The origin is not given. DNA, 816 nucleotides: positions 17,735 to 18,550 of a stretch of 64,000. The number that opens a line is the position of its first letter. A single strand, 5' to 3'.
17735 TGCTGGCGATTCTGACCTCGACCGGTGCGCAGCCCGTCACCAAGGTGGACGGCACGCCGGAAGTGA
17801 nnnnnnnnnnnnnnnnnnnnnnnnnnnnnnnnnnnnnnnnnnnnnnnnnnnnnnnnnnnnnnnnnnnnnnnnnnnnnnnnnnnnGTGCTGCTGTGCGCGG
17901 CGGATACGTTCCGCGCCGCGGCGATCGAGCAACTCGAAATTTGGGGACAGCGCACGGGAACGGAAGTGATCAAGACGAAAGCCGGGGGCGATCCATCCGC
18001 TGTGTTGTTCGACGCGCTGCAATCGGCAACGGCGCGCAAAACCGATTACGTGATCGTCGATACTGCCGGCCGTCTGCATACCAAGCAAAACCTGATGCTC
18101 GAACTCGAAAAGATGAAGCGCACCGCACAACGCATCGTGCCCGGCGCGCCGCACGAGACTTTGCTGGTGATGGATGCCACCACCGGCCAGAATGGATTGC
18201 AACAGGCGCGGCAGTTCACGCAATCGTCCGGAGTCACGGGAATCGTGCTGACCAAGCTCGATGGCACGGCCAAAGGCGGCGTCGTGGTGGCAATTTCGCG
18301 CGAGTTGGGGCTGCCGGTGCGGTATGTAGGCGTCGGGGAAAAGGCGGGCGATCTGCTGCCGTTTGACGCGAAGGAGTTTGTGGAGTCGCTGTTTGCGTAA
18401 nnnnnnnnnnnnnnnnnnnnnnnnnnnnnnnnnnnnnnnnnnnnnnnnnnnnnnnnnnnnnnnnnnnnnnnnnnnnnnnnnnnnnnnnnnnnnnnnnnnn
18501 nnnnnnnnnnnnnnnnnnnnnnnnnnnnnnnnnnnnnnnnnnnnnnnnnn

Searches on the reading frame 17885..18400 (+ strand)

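Call 62: search_protein_families(library=ncbifam, proteins=[window:17885-18400:+], max_evalue=0.01)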
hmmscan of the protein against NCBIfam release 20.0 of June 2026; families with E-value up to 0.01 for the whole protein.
window:17885-18400:+ (171 aa): 11 families
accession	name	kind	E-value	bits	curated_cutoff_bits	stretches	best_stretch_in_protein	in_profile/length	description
TIGR00064.1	ftsY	equivalog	1.8e-75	253.8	260.7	1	2-170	111-279/279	signal recognition particle-docking protein FtsY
TIGR00959.1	ffh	equivalog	1e-46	159.7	473.2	1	2-167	132-291/428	signal recognition particle protein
TIGR01425.1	SRP54_euk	equivalog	6.9e-31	107.5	576.25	1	3-169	133-293/428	signal recognition particle protein SRP54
NF011312.0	PRK14723.1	equivalog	9.1e-09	34.4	951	1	3-170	220-379/768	flagellar biosynthesis regulator FlhF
NF011311.0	PRK14722.1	equivalog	1.6e-08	34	777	1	3-166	172-332/374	flagellar biosynthesis regulator FlhF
NF011310.0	PRK14721.1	equivalog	8.1e-08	31.9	725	1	3-156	226-367/423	flagellar biosynthesis regulator FlhF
NF009367.0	PRK12724.1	equivalog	6.8e-07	28.5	718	1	3-161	257-406/433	flagellar biosynthesis regulator FlhF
NF009368.0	PRK12726.1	equivalog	1.6e-05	24.2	832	1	5-153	241-380/407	flagellar biosynthesis regulator FlhF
TIGR03499.1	FlhF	equivalog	7.3e-05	22.9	174.15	1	3-62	233-286/286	flagellar biosynthesis GTPase FlhF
NF005230.0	PRK06731.1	equivalog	0.00019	20.8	553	1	5-139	121-246/281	flagellar biosynthesis regulator FlhF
NF009366.0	PRK12723.1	equivalog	0.00019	20.7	585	1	5-152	213-349/388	flagellar biosynthesis regulator FlhF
